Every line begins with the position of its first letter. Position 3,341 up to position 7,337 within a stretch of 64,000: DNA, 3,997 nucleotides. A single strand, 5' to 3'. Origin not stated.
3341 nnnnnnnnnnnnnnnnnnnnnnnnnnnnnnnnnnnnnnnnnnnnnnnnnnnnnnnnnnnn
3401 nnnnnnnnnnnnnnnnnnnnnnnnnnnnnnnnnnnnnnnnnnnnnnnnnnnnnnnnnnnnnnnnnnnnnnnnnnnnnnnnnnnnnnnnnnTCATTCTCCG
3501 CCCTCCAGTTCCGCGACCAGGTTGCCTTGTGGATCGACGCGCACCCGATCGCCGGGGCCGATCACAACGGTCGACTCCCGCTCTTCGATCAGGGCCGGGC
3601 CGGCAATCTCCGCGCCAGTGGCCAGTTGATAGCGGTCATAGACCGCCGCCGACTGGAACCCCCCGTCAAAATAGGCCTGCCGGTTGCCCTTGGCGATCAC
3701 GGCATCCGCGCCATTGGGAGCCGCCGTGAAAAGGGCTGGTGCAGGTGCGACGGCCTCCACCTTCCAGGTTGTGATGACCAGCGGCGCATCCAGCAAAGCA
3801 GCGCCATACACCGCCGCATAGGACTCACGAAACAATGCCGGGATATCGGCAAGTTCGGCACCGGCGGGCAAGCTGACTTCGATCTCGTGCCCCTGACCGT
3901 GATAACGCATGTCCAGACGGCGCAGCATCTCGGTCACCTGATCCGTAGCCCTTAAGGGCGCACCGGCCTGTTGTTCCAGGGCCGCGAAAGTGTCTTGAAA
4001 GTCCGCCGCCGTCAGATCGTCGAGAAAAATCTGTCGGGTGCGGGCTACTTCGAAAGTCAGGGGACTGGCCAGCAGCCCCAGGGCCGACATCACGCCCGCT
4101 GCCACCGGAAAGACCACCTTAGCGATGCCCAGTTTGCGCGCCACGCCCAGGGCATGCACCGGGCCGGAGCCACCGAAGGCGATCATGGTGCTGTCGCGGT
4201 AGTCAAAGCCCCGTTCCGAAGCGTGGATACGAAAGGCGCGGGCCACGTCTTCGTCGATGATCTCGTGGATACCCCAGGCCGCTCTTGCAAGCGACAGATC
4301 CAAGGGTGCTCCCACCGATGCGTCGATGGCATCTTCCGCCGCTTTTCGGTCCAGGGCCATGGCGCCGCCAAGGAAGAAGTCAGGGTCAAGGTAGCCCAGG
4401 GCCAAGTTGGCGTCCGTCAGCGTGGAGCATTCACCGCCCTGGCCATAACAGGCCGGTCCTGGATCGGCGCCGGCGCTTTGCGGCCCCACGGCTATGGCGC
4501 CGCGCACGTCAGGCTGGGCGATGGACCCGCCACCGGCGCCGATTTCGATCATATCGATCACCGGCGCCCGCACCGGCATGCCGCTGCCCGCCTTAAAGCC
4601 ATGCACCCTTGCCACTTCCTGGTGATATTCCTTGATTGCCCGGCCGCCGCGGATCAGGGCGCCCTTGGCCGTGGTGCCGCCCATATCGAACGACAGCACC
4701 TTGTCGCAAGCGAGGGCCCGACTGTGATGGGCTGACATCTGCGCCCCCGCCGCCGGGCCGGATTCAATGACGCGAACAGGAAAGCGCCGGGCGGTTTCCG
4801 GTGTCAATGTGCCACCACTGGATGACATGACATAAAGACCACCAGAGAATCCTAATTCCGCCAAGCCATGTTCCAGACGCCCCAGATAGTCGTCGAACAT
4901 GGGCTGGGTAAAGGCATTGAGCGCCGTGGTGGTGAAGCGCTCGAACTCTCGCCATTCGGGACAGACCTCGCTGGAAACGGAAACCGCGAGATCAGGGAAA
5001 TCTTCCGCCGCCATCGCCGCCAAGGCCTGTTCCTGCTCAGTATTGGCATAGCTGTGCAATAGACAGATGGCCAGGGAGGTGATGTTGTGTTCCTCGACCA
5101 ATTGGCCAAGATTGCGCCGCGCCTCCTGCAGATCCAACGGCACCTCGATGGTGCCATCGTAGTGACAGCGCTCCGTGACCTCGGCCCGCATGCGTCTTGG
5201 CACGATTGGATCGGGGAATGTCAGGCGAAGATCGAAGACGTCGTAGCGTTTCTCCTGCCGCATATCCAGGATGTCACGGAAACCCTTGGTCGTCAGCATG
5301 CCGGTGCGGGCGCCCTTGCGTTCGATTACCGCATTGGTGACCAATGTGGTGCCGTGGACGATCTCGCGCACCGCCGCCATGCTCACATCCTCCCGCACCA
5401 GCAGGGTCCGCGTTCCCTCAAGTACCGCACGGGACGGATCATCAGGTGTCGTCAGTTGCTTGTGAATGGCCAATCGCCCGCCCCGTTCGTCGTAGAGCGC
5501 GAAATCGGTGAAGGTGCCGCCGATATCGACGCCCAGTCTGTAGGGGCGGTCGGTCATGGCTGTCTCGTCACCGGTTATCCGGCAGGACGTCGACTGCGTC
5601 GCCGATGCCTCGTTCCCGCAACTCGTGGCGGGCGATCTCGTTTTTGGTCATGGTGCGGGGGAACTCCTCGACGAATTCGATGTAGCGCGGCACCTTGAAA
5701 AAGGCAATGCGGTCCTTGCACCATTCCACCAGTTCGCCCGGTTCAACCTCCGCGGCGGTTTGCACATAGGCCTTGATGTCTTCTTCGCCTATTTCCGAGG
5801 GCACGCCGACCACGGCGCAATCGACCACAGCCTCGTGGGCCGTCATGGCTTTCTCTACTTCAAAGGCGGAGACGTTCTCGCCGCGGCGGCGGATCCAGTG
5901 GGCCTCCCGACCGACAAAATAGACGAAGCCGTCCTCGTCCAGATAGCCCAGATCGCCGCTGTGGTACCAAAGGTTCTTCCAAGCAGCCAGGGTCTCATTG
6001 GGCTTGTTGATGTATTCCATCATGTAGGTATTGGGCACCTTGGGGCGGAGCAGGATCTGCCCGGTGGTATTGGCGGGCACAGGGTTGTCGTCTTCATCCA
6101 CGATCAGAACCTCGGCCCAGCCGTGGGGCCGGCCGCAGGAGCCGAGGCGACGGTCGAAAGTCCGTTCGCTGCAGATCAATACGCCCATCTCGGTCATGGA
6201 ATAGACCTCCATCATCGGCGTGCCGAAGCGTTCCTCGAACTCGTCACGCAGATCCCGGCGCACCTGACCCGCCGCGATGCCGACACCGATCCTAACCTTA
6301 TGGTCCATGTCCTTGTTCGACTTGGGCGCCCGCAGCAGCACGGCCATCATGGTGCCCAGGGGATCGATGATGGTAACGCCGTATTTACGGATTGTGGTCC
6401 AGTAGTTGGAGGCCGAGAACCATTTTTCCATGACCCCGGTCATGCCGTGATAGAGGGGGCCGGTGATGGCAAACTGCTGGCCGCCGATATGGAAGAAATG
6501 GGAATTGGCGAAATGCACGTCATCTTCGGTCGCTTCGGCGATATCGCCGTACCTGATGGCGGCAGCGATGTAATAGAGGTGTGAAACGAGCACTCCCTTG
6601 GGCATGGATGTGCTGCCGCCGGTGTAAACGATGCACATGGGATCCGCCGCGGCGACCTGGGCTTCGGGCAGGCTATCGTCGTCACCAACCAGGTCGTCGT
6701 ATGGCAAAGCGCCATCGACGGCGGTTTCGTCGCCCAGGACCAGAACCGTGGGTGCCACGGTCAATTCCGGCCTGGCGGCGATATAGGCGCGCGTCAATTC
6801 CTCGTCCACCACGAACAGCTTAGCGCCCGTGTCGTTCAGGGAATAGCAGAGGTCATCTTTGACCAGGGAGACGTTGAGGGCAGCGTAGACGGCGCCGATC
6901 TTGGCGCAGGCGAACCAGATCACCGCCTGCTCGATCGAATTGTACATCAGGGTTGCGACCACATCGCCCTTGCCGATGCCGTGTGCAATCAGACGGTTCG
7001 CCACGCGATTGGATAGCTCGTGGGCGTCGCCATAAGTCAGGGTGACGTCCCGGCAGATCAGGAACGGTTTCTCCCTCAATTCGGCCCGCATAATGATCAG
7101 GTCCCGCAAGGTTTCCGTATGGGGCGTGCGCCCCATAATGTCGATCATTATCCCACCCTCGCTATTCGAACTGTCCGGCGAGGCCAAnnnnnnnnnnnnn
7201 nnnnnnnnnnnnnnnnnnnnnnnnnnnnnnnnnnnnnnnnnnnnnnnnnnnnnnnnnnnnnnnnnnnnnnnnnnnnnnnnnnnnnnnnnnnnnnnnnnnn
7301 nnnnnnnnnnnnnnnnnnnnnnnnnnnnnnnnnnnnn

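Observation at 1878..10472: Five-gene translationally coupled operon: MaoC double-hotdog hydratase - fused CoA-transferase - AMP-ligase - HyuA - HyuB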

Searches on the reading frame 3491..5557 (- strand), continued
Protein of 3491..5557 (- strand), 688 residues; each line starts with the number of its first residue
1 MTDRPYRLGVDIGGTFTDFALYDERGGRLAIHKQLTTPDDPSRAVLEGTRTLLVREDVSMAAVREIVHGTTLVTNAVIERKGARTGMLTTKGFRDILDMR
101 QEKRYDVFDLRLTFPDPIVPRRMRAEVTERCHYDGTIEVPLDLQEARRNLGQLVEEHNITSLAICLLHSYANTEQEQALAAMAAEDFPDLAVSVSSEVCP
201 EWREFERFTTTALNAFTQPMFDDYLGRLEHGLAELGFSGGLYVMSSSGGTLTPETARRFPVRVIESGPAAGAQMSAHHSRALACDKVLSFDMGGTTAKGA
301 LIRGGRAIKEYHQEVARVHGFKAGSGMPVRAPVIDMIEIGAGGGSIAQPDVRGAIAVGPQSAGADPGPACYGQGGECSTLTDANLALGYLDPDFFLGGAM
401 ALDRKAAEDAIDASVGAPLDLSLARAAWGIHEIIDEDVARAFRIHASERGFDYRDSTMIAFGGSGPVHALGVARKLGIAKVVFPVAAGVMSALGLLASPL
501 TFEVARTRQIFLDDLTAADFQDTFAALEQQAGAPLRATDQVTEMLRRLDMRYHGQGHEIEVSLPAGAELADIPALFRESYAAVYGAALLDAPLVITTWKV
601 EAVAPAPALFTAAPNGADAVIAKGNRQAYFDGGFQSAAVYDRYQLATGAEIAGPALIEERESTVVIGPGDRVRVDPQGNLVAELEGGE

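Call 84: search_protein_families(library=pfam, proteins=[L086:7654-8955:+, L086:12784-14583:+], max_evalue=0.00001)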
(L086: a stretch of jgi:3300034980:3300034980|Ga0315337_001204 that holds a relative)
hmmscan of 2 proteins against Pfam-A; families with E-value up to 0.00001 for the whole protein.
L086:7654-8955:+ (433 aa): 1 family
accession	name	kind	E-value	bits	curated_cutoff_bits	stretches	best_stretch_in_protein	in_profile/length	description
PF00202.27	Aminotran_3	-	3.4e-86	289.9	30.5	1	20-420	12-403/403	Aminotransferase class-III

L086:12784-14583:+ (599 aa): 1 family
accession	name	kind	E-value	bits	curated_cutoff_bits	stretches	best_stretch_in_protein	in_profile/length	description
PF02538.19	Hydantoinase_B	-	8.7e-167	556.1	26.8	1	6-524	1-519/519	Hydantoinase B/oxoprolinase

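Call 85: search_solved_structures(query=window:3491-5557:-, max_evalue=1e-80, show_alignments=2)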
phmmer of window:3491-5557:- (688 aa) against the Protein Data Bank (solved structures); distinct sequences matched with E-value up to 1e-80: 2.
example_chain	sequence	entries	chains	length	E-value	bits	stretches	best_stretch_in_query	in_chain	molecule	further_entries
7hk5_A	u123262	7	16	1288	4.7e-116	392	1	7-682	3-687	N-methylhydantoinase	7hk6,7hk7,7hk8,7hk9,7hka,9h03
6yra_A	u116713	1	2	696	3.4e-99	336.2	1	2-678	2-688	5-oxoprolinase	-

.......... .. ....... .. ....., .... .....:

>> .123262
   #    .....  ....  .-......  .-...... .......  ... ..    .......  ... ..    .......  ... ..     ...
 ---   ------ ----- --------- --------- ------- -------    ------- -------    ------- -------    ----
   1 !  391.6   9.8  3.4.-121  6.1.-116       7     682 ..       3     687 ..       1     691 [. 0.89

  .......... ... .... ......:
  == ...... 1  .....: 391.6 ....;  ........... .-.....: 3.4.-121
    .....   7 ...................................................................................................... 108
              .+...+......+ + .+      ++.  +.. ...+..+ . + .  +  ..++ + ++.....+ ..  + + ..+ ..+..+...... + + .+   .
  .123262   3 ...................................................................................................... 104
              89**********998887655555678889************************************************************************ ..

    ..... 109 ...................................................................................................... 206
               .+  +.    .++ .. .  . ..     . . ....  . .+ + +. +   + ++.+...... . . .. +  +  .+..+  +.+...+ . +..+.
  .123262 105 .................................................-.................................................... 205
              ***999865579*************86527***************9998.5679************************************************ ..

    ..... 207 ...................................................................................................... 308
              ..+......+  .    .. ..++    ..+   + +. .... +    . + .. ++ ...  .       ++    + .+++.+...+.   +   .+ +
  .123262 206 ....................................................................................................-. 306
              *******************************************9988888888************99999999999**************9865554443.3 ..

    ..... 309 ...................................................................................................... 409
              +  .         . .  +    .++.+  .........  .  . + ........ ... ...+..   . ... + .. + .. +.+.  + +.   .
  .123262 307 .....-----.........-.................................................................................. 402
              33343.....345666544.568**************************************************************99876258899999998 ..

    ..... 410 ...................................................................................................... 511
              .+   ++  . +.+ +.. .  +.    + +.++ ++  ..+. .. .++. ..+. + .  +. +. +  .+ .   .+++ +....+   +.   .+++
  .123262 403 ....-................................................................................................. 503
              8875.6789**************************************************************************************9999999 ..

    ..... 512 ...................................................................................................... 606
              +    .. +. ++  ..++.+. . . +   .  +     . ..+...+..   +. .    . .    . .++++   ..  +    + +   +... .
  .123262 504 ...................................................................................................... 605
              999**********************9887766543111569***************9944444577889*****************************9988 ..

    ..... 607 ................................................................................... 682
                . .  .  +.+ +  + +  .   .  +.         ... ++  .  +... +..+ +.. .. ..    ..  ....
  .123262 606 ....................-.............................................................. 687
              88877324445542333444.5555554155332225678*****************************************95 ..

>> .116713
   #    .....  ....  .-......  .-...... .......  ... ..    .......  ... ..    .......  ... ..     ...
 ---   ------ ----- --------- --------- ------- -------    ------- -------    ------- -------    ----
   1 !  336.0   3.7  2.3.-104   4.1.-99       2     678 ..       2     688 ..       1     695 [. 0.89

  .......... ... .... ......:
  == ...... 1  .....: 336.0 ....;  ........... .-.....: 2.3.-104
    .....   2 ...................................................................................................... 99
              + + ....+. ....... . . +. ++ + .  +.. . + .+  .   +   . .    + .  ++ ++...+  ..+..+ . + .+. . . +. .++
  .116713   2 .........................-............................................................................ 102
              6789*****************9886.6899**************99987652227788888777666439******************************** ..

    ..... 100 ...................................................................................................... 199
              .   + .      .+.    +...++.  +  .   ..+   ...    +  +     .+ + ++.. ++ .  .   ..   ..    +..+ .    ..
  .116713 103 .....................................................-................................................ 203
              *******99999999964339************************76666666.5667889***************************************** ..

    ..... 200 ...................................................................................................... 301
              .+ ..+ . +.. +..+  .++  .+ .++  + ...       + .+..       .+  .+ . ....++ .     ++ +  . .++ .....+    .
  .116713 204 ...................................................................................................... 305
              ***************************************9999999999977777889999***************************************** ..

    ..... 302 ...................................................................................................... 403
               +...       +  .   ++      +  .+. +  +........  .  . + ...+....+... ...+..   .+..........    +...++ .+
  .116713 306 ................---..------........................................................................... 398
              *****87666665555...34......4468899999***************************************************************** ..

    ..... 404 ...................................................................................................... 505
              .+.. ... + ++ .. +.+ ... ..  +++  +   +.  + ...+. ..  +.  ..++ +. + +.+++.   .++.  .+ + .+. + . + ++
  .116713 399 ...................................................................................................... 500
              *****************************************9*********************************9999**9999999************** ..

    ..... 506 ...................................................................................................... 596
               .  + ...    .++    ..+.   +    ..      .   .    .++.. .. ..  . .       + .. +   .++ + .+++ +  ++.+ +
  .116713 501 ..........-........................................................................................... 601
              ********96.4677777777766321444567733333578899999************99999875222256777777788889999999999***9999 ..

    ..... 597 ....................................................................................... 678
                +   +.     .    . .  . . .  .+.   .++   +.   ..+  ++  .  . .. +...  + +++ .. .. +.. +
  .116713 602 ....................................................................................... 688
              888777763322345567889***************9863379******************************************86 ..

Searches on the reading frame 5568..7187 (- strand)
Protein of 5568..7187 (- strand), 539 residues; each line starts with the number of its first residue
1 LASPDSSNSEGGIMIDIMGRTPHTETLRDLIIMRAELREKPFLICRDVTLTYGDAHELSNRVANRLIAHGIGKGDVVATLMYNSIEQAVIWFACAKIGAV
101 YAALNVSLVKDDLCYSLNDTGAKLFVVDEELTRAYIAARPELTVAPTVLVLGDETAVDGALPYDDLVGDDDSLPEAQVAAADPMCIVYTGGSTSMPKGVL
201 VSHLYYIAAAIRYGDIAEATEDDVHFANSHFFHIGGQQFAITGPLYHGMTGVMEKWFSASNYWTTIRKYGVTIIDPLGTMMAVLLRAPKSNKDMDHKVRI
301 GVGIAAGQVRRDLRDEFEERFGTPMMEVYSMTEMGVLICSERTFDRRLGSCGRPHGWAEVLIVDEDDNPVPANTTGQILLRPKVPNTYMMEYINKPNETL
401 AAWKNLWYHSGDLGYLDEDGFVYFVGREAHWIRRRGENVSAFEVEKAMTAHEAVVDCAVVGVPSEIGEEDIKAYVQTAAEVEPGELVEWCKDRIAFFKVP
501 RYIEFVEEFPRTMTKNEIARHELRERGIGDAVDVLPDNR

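Call 3: search_protein_families(library=pfam, proteins=[window:5568-7187:-])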
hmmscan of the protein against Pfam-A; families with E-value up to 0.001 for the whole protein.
window:5568-7187:- (539 aa): 2 families
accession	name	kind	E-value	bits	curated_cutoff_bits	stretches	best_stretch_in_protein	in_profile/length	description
PF00501.34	AMP-binding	-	2.3e-71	241.1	29.9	1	38-381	9-375/384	AMP-binding enzyme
PF13193.12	AMP-binding_C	-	6.7e-15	56.2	24.5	1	443-513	1-73/76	AMP-binding enzyme C-terminal domain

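Call 4: search_protein_families(library=ncbifam, proteins=[window:5568-7187:-])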
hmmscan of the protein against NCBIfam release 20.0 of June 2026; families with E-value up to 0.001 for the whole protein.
window:5568-7187:- (539 aa): 101 families (the best 25 are shown)
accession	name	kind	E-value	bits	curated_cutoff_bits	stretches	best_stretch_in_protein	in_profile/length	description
NF004808.0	PRK06155.1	equivalog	5.4e-118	394.6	722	1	22-529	18-524/542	ATP-dependent acyl-CoA ligase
NF004837.0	PRK06187.1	subfamily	3.9e-99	332.3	476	1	39-526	23-521/531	long-chain-fatty-acid--CoA ligase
NF005947.1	PRK08008.1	equivalog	7.7e-88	295.3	651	1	26-515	8-510/518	crotonobetaine/carnitine-CoA ligase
NF006182.0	PRK08316.1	subfamily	2e-79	267.5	663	1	25-526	11-516/523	fatty acyl-CoA synthetase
NF006134.1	PRK08279.1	equivalog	5.1e-69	233.4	625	2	35-366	55-388/605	long-chain-acyl-CoA synthetase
NF002966.0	PRK03640.1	equivalog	7.7e-67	225.9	556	1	40-525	18-478/483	o-succinylbenzoate--CoA ligase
NF009233.0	PRK12583.1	subfamily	5.3e-66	223.2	832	1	44-528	40-551/558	fatty acid CoA ligase family protein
NF005307.0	PRK06839.1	equivalog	2.9e-65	220.8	748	1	42-515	20-482/496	o-succinylbenzoate--CoA ligase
NF053567.1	HBDA_AROS1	equivalog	7.3e-65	219.3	1000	1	35-525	25-517/523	3-hydroxybenzoate--CoA ligase HbdA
NF003313.0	PRK04319.1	equivalog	1.3e-64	218.5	729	1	47-525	72-559/574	acetate--CoA ligase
NF005863.0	PRK07798.1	subfamily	2.9e-61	207.6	543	1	37-513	17-518/540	acyl-CoA synthetase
NF005702.0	PRK07514.1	subfamily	3.1e-60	204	558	1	38-524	17-497/506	malonyl-CoA synthase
TIGR02262.1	benz_CoA_lig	subfamily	8.3e-60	202.9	375.25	1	47-525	28-507/508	benzoate-CoA ligase family protein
NF004822.0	PRK06178.1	equivalog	1.3e-58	198.9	782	1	21-524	37-564/571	acyl-CoA synthetase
NF006181.0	PRK08314.1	subfamily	1.6e-58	198.3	705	2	157-526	180-553/563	long-chain-fatty-acid--CoA ligase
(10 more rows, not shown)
